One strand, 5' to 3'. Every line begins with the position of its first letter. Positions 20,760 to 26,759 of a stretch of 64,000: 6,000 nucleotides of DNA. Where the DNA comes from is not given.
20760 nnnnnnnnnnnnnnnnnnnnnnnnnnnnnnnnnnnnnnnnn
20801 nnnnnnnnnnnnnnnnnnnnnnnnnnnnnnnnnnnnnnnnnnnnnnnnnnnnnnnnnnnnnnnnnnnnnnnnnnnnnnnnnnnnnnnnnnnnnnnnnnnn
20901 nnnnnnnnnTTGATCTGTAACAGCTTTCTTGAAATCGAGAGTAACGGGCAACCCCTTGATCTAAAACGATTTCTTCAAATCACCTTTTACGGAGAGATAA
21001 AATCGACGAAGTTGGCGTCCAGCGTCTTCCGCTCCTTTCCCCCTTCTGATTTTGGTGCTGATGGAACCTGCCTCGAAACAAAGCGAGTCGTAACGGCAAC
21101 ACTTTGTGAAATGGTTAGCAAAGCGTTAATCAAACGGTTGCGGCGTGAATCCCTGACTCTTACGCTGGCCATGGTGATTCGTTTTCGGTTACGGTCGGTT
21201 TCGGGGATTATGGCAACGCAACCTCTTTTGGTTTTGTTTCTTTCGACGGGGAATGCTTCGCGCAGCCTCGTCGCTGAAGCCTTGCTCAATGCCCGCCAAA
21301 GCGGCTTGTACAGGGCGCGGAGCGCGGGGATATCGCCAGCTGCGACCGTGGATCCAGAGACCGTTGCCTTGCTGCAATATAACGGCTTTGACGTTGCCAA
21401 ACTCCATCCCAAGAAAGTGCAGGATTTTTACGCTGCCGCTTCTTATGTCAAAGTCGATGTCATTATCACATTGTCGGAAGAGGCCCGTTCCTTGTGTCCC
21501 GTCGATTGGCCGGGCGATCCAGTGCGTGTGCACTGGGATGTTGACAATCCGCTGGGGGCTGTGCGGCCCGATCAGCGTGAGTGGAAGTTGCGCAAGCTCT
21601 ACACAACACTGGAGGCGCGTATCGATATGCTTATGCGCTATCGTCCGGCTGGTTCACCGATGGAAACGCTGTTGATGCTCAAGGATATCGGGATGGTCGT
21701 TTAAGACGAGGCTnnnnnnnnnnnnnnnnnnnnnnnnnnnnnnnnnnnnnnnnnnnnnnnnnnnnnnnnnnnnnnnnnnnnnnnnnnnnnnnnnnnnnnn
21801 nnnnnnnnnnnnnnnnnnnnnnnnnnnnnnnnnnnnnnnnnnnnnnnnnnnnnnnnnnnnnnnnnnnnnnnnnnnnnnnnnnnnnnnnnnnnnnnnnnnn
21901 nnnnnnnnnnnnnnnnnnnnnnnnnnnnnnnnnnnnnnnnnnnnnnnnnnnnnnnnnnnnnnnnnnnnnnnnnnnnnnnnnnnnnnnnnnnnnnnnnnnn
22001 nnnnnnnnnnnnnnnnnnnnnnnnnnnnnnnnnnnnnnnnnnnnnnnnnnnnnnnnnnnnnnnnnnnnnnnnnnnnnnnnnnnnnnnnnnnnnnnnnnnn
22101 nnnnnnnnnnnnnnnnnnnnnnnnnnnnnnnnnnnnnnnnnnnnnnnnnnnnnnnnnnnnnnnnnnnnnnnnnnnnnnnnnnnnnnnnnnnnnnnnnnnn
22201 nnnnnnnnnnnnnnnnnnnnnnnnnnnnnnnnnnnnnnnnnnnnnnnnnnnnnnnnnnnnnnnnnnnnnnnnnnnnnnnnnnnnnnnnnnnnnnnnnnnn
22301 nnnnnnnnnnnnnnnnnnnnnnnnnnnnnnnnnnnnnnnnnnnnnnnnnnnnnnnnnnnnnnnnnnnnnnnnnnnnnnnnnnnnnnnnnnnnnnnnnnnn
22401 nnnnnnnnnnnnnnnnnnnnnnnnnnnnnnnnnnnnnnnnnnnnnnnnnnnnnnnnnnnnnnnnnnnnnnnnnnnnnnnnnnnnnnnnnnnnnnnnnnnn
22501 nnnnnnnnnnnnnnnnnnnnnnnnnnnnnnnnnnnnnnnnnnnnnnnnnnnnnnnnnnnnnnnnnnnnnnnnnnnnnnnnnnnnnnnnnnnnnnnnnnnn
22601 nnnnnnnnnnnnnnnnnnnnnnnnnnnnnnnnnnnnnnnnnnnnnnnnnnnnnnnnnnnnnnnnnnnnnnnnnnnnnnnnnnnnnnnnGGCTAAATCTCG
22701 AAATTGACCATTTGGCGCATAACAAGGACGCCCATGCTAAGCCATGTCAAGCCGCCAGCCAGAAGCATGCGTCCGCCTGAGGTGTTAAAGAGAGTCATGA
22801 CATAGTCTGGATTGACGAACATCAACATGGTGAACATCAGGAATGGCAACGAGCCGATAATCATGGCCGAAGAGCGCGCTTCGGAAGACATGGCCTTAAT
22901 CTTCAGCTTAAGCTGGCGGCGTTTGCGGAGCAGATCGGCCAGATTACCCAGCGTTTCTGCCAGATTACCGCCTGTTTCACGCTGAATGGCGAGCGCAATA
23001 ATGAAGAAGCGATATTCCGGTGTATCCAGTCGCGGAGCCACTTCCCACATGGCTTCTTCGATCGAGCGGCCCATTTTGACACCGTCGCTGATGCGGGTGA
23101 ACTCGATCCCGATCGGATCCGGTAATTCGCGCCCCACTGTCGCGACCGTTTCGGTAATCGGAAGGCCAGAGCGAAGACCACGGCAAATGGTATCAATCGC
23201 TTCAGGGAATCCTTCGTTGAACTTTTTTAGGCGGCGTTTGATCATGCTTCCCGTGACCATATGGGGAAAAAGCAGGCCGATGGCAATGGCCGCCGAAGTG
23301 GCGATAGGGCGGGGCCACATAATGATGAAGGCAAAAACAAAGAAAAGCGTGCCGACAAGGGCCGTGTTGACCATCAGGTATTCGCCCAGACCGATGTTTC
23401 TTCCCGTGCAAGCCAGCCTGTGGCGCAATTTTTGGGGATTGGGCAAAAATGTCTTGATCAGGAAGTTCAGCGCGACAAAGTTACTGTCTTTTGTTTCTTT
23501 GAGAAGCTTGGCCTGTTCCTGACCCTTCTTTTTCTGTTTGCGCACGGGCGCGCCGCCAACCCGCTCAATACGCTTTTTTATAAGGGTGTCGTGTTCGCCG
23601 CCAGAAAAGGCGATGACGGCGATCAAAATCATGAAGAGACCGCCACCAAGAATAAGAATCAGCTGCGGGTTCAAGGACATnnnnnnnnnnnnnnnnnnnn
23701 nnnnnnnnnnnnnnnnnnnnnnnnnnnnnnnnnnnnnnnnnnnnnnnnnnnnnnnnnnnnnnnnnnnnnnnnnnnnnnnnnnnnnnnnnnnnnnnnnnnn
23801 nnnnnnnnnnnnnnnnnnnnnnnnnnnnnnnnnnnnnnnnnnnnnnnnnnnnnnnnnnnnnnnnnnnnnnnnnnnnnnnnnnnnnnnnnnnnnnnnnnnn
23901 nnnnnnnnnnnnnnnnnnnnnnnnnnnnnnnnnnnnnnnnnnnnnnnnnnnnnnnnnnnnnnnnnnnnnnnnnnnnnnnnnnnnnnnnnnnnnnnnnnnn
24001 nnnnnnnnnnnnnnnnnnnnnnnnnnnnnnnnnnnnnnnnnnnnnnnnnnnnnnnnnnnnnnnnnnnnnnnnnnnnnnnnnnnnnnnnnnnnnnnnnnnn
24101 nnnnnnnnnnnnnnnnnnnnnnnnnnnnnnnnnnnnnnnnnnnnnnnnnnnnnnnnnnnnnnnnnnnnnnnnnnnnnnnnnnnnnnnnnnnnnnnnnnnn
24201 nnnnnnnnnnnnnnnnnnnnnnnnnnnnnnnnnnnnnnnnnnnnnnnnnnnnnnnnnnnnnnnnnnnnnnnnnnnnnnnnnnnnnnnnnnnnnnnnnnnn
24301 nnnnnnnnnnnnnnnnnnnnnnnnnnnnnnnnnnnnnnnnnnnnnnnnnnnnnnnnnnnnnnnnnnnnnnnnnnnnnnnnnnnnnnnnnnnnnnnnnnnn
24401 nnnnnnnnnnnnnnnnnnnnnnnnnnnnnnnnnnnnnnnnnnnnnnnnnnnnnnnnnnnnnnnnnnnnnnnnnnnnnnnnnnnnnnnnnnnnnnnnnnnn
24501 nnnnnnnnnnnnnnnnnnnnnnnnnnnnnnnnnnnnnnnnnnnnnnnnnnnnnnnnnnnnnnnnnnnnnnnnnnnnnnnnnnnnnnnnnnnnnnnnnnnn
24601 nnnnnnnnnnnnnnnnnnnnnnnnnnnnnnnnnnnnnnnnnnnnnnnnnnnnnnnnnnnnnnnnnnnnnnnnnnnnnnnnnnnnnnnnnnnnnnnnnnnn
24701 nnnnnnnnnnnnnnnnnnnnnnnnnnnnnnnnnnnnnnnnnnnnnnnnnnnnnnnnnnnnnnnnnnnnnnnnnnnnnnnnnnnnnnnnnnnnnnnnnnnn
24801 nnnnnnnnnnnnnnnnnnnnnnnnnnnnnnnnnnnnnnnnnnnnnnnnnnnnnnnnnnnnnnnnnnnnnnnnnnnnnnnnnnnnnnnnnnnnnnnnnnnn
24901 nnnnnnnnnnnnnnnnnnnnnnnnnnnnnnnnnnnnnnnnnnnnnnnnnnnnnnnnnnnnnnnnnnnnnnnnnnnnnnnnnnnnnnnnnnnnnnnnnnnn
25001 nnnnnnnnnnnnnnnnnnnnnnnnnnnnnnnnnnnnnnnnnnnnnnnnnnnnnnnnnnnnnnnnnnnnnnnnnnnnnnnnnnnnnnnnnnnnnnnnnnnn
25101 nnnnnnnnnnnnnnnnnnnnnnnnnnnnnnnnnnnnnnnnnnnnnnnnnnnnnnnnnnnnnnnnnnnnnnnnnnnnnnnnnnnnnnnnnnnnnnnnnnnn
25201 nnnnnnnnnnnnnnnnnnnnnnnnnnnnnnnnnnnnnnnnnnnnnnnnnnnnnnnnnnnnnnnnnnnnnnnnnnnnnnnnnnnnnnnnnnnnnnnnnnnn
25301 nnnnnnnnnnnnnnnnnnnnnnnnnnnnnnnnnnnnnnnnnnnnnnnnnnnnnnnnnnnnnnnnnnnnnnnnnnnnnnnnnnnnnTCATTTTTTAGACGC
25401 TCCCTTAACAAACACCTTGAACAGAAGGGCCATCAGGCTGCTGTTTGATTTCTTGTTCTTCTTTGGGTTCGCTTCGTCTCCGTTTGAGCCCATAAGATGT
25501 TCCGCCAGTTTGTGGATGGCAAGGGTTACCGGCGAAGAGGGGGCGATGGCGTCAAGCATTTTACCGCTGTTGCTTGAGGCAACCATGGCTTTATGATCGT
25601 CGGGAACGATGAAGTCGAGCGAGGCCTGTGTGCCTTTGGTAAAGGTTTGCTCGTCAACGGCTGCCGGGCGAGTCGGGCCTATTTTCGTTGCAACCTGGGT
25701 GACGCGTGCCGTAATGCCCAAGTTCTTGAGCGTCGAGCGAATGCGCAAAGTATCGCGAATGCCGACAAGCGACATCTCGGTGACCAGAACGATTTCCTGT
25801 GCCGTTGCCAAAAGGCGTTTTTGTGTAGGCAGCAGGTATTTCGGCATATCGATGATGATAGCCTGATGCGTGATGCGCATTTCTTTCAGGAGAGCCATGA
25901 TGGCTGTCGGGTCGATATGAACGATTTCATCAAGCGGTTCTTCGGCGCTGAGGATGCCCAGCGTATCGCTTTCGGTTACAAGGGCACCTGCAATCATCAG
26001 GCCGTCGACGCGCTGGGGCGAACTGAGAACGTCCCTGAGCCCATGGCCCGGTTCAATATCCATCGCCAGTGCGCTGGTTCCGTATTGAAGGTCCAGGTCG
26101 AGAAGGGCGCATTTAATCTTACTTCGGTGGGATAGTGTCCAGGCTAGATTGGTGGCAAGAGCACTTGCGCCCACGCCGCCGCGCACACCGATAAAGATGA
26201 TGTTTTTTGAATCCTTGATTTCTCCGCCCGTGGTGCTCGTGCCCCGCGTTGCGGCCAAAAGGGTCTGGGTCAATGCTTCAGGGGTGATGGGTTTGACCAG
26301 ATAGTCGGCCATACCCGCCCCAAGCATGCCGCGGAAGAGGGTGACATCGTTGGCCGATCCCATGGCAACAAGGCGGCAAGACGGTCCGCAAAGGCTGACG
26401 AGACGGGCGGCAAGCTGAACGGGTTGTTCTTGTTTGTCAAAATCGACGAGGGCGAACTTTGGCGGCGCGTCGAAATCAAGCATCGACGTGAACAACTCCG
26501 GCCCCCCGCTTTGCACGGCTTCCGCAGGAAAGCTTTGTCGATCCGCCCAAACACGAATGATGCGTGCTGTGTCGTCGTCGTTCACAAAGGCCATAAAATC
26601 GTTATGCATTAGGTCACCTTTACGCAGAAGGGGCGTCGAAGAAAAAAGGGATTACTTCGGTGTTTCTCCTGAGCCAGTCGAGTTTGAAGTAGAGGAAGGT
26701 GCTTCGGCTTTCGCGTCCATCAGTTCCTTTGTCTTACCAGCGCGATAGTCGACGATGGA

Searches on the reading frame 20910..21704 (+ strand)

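Call 6: search_protein_families(library=pfam, proteins=[window:20910-21704:+], max_evalue=0.001)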
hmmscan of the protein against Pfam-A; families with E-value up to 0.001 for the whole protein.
window:20910-21704:+ (264 aa): 1 family
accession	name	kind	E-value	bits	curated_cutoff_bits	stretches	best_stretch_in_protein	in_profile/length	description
PF01451.26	LMWPc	-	2.1e-13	51.2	23.2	1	108-238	1-140/144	Low molecular weight phosphotyrosine protein phosphatase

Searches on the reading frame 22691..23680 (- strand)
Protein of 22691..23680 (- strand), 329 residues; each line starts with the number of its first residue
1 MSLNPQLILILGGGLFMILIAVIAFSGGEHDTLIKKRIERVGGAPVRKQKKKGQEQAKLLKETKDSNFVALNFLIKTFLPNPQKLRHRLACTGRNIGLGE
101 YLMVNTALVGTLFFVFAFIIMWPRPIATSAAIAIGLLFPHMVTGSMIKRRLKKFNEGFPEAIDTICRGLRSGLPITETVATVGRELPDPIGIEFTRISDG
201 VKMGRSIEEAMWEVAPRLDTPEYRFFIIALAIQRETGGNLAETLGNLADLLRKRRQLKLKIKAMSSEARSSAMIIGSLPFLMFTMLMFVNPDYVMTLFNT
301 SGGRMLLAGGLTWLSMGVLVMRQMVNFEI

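Call 6: search_protein_families(library=pfam, proteins=[window:22691-23680:-], max_evalue=0.001)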
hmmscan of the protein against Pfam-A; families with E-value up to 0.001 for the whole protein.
window:22691-23680:- (329 aa): 1 family
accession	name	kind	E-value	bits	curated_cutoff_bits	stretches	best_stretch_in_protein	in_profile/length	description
PF00482.28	T2SSF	-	2.8e-24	85.9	25.2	1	162-287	2-124/125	Type II secretion system (T2SS), protein F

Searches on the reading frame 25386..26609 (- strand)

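Call 6: search_protein_families(library=pfam, proteins=[window:25386-26609:-], max_evalue=0.001)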
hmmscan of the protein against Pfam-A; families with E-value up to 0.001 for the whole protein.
window:25386-26609:- (407 aa): 4 families
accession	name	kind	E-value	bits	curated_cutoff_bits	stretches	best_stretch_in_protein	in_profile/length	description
PF13614.12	AAA_31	-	6e-06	26.8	27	1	135-285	2-155/177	AAA domain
PF10609.15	ParA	-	4.1e-05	23.6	27.1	1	137-181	6-48/246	NUBPL iron-transfer P-loop NTPase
PF06564.18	CBP_BcsQ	-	4.9e-05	23.4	21.3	1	137-278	4-146/234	Cellulose biosynthesis protein BcsQ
PF01656.29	CbiA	-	0.0004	20.8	25.4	1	137-312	1-85/125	CobQ/CobB/MinD/ParA nucleotide binding domain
